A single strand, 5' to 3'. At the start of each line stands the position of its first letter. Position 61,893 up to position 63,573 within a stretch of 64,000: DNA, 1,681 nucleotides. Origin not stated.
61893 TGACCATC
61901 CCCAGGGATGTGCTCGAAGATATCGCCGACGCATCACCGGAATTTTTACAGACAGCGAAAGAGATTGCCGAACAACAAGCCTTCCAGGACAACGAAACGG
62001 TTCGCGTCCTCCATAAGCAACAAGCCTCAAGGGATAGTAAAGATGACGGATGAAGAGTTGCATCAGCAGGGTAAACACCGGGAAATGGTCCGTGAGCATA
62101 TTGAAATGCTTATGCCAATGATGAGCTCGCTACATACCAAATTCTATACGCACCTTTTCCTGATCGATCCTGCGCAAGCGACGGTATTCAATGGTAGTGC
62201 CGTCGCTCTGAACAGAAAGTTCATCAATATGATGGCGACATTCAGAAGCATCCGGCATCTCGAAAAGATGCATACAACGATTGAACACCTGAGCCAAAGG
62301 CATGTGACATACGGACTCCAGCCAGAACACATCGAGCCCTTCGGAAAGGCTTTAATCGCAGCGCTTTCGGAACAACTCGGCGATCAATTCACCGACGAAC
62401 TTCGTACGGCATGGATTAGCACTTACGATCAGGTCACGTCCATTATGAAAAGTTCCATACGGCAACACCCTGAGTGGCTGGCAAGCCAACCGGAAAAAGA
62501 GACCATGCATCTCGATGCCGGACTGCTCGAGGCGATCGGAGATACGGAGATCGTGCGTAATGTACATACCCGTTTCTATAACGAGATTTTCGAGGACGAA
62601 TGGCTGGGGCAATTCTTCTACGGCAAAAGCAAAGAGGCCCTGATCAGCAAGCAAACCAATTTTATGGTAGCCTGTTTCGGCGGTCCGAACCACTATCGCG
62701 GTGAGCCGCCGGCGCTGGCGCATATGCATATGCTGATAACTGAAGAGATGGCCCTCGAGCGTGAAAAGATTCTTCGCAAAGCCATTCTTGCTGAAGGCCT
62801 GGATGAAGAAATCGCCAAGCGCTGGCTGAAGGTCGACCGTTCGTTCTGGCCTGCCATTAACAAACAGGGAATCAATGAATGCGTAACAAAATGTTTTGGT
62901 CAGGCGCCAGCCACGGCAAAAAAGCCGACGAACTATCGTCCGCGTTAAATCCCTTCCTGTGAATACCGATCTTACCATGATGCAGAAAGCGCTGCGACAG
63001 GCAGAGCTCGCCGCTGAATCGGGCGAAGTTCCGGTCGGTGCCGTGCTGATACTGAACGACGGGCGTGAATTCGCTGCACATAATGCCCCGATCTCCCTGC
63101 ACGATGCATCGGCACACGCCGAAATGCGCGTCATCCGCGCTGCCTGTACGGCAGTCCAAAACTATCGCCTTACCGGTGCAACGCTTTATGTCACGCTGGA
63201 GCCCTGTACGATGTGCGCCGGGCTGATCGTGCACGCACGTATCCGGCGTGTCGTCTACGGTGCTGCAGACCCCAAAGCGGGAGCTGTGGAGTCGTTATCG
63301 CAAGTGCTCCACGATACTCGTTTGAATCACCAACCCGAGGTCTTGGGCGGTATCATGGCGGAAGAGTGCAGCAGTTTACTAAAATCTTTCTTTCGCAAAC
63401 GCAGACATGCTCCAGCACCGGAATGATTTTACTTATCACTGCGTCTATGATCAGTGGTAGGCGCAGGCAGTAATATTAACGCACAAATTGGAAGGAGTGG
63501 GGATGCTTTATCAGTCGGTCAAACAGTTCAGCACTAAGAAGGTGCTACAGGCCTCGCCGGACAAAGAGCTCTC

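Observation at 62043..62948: One polypeptide fusing a 3/3 globin to a 2/2 truncated haemoglobin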

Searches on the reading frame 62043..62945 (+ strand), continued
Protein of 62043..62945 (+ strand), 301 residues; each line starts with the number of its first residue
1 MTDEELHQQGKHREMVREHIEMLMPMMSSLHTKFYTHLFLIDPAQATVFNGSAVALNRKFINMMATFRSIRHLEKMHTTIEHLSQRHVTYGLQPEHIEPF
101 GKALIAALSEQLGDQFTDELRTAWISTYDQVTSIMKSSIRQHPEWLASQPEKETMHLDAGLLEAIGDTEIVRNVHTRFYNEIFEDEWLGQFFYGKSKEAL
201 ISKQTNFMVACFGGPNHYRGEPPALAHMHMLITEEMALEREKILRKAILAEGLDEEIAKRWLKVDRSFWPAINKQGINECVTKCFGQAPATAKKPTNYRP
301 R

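Call 59: search_protein_families(library=pfam, proteins=[L090:728-2389:+, L072:1370-2977:+, L078:12273-12803:+, L068:2249-2698:+, L029:178-1056:+, L047:16377-18188:-, L048:5719-6222:-], max_evalue=0.01)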
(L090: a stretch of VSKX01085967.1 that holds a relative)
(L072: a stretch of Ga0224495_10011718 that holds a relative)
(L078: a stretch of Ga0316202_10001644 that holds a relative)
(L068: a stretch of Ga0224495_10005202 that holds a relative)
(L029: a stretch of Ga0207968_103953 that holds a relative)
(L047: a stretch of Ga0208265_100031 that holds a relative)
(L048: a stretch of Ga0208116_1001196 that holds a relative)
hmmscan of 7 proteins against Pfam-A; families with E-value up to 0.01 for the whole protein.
L090:728-2389:+ (554 aa): 5 families
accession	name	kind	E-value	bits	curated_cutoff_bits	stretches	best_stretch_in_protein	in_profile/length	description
PF00175.26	NAD_binding_1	-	3e-17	63.7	22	1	199-301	1-107/109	Oxidoreductase NAD-binding domain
PF00970.30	FAD_binding_6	-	1.4e-12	48.2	21.1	1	98-187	4-98/99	Oxidoreductase FAD-binding domain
PF00111.32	Fer2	-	7.3e-08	32.7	21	1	11-78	8-76/77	2Fe-2S iron-sulfur cluster binding domain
PF01152.27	Bac_globin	-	5.3e-07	30.3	21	1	380-481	12-119/121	Bacterial-like globin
PF08030.17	NAD_binding_6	-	0.0016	19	22.2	0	195-249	2-62/156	Ferric reductase NAD binding domain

L072:1370-2977:+ (536 aa): 5 families
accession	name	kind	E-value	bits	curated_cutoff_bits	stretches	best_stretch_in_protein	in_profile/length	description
PF00175.26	NAD_binding_1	-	1.1e-13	52.3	22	1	197-300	1-108/109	Oxidoreductase NAD-binding domain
PF00970.30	FAD_binding_6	-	1.6e-13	51.3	21.1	1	95-186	3-99/99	Oxidoreductase FAD-binding domain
PF00111.32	Fer2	-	1.5e-09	38.1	21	1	9-76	8-76/77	2Fe-2S iron-sulfur cluster binding domain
PF01152.27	Bac_globin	-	9.3e-08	32.7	21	1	357-462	3-114/121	Bacterial-like globin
PF13510.11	Fer2_4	-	0.0012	19.3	22.8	1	1-37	3-39/82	2Fe-2S iron-sulfur cluster binding domain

L078:12273-12803:+ (177 aa): 2 families
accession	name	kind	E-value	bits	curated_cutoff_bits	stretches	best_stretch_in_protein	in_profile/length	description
PF01152.27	Bac_globin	-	5.7e-19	68.9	21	1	59-174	1-119/121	Bacterial-like globin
PF11563.14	Protoglobin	-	0.0024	18.3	25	1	45-114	10-78/158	Protoglobin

L068:2249-2698:+ (150 aa): 3 families
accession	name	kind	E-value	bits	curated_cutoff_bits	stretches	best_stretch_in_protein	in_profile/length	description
PF00042.28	Globin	-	9.2e-17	62.1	22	1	25-128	2-116/117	Globin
PF11563.14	Protoglobin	-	1.7e-05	25.3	25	1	6-102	20-115/158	Protoglobin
PF01152.27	Bac_globin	-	0.0058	17.2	21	1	20-109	13-102/121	Bacterial-like globin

L029:178-1056:+ (293 aa): 2 families
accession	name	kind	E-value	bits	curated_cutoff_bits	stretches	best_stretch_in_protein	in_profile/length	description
PF08668.18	HDOD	-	5.7e-43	147.1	22.9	1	35-220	1-194/196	HDOD domain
PF01966.28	HD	-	2e-08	35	22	1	131-237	2-108/116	HD domain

L047:16377-18188:- (603 aa): 4 families
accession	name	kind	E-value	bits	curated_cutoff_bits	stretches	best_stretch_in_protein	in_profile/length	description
PF00132.30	Hexapep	-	3.8e-21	74.3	27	3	451-485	2-36/36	Bacterial transferase hexapeptide (six repeats)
PF13720.11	Acetyltransf_11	-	1.8e-12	47.9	24.5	1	522-582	1-70/82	Udp N-acetylglucosamine O-acyltransferase; Domain 2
PF25084.1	LbH_EIF2B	-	1.3e-06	28.8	54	0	451-503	28-78/105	EIF2B subunit epsilon LbH domain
PF25087.1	GMPPB_C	-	0.0038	17.4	39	0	350-396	7-52/110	GMPPB C-terminal domain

L048:5719-6222:- (167 aa): 1 family
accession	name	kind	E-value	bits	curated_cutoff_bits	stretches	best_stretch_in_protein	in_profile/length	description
PF02464.23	CinA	-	4.1e-58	195.8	23.5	1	6-156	3-152/155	Competence-damaged protein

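Call 69: search_protein_families(library=pfam, alignment_id=A2, max_evalue=0.001)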
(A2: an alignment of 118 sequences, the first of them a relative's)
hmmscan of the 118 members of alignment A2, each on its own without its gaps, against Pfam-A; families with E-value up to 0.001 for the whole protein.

A. member 1, L001:7136-7801:+ (222 aa): 1 family
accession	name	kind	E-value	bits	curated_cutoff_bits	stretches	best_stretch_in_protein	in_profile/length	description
PF13500.12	AAA_26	-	7.9e-27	94.8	27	1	8-187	2-177/198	AAA domain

B. families by the number of members that match (of 118 scanned): 115 families (the first 25 are shown)
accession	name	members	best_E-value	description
PF08668.18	HDOD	9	3.7e-45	HDOD domain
PF01966.28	HD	8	1.1e-09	HD domain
PF00027.35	cNMP_binding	6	3.8e-25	Cyclic nucleotide-binding domain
PF13191.12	AAA_16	5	1.6e-06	AAA ATPase domain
PF00149.33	Metallophos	4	1.8e-15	Calcineurin-like phosphoesterase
PF12850.12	Metallophos_2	4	9.7e-15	Calcineurin-like phosphoesterase superfamily domain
PF00266.25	Aminotran_5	3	2.9e-54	Aminotransferase class-V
PF01053.26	Cys_Met_Meta_PP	2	1.6e-136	Cys/Met metabolism PLP-dependent enzyme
PF00563.25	EAL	2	2.3e-75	EAL domain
PF02222.28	ATP-grasp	2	2.1e-51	ATP-grasp domain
PF00578.27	AhpC-TSA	2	2.1e-36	AhpC/TSA family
PF07603.17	Lcl_C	2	3.6e-35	Lcl C-terminal domain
PF21244.3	PurT_C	2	4.5e-27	PurT, C-terminal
PF13401.12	AAA_22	2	1.4e-26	AAA domain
PF08501.16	Shikimate_dh_N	2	9e-23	Shikimate dehydrogenase substrate binding domain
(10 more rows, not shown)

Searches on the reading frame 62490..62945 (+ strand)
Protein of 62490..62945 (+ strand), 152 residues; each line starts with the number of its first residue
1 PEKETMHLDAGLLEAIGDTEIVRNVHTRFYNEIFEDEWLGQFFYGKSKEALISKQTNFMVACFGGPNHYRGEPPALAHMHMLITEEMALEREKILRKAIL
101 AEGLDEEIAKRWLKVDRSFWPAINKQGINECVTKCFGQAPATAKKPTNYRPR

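Call 52: search_solved_structures(query=window:62490-62945:+, max_evalue=0.01, show_alignments=5)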
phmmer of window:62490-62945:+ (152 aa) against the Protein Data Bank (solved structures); distinct sequences matched with E-value up to 0.01: 21.
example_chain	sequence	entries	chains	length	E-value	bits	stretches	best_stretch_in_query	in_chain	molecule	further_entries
6bme_A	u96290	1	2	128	1e-07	35.4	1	22-89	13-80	Truncated hemoglobin 4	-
5ab8_A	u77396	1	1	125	2.4e-07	34.2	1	13-105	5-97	GROUP 1 TRUNCATED HEMOGLOBIN GLBN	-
1idr_A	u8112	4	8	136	2.6e-07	34.1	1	12-104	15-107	HEMOGLOBIN HBN | Hemoglobin-like protein HbN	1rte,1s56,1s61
3aq5_A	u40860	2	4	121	3.7e-07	33.6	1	12-83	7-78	Group 1 truncated hemoglobin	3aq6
3aq8_A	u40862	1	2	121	5.1e-07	33.2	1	12-83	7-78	Group 1 truncated hemoglobin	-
2gkm_A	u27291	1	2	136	9.3e-07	32.3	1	12-104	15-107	Hemoglobin-like protein HbN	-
3aq9_A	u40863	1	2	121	9.7e-07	32.2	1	12-83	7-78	Group 1 truncated hemoglobin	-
3aq7_A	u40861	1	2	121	1.3e-06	31.8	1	12-83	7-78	Group 1 truncated hemoglobin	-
2gln_A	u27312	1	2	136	1.8e-06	31.4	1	12-104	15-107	Hemoglobin-like protein HbN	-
2gkn_A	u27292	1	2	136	2.5e-06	30.9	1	12-104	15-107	Hemoglobin-like protein HbN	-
2gl3_A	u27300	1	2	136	9.1e-06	29.1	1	12-104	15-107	Hemoglobin-like protein HbN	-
6td7_A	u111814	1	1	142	1.8e-05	28.1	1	11-83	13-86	THB11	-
4c0n_A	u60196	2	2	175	2.2e-05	27.9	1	11-90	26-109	2-ON-2 HEMOGLOBIN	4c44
1dlw_A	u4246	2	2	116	0.00016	25.1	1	12-106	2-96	HEMOGLOBIN | MYOGLOBIN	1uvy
2ksc_A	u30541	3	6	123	0.00058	23.2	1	11-82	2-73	Cyanoglobin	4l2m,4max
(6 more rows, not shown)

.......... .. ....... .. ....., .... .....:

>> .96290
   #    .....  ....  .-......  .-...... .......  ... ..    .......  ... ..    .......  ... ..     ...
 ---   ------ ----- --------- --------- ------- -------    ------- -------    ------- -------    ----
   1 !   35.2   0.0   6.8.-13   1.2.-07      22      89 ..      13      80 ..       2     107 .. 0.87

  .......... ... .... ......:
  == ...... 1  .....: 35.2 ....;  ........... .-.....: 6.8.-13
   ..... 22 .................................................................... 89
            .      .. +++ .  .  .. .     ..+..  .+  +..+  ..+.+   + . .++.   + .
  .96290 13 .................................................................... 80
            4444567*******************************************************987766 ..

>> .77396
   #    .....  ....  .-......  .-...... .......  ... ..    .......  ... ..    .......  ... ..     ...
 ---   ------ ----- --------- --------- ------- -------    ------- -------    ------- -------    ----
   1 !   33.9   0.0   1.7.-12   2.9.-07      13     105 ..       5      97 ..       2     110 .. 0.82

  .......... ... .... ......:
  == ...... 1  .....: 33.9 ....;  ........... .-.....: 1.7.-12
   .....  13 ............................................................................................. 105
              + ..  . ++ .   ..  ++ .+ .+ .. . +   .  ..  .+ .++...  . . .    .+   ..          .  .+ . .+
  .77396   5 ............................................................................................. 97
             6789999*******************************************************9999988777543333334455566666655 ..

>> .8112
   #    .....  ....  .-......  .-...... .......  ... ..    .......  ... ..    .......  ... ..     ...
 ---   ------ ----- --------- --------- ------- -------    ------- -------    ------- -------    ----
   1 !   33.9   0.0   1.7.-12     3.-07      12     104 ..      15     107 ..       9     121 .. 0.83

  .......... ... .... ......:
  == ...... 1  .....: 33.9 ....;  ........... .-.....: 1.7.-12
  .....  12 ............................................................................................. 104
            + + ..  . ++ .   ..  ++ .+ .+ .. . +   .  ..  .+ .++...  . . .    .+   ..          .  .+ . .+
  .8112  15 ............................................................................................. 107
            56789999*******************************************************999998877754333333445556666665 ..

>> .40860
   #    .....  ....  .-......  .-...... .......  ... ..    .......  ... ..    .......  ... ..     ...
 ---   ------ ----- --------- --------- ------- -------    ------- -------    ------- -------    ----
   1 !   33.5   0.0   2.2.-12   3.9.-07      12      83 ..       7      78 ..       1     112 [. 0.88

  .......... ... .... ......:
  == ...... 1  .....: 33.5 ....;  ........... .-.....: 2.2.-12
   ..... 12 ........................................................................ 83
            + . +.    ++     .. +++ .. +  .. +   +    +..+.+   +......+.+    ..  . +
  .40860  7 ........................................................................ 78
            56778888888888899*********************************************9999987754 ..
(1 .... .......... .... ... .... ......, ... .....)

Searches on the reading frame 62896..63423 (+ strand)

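Call 3: search_protein_families(library=pfam, proteins=[window:62896-63423:+], max_evalue=1)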
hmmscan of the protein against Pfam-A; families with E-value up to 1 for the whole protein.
window:62896-63423:+ (176 aa): 9 families
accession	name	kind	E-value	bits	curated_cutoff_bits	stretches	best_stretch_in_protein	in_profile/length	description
PF14437.12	MafB19-deam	-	1.5e-35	122.6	27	1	26-170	4-142/142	MafB19-like deaminase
PF00383.29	dCMP_cyt_deam_1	-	2.6e-26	91.9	25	1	24-122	3-101/102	Cytidine and deoxycytidylate deaminase zinc-binding region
PF14439.12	Bd3614-deam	-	2.2e-09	37.7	38.5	1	63-128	25-95/113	Bd3614-like deaminase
PF18750.7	SNAD4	-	0.00013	22.4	27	1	70-113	29-73/130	Secreted Novel AID/APOBEC-like Deaminase 4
PF18772.7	APOBEC2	-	0.00086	19.8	26.8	1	70-113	47-91/175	APOBEC2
PF08210.17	APOBEC_N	-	0.0059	17.1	25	1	70-113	41-87/170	APOBEC-like N-terminal domain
PF18782.7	NAD2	-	0.0075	16.9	27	1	70-112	52-95/179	Novel AID APOBEC clade 2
PF18778.7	NAD1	-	0.012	16.2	27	1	70-112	47-91/175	Novel AID APOBEC clade 1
PF18771.7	APOBEC3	-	0.14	12.8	27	1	69-112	26-71/137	APOBEC3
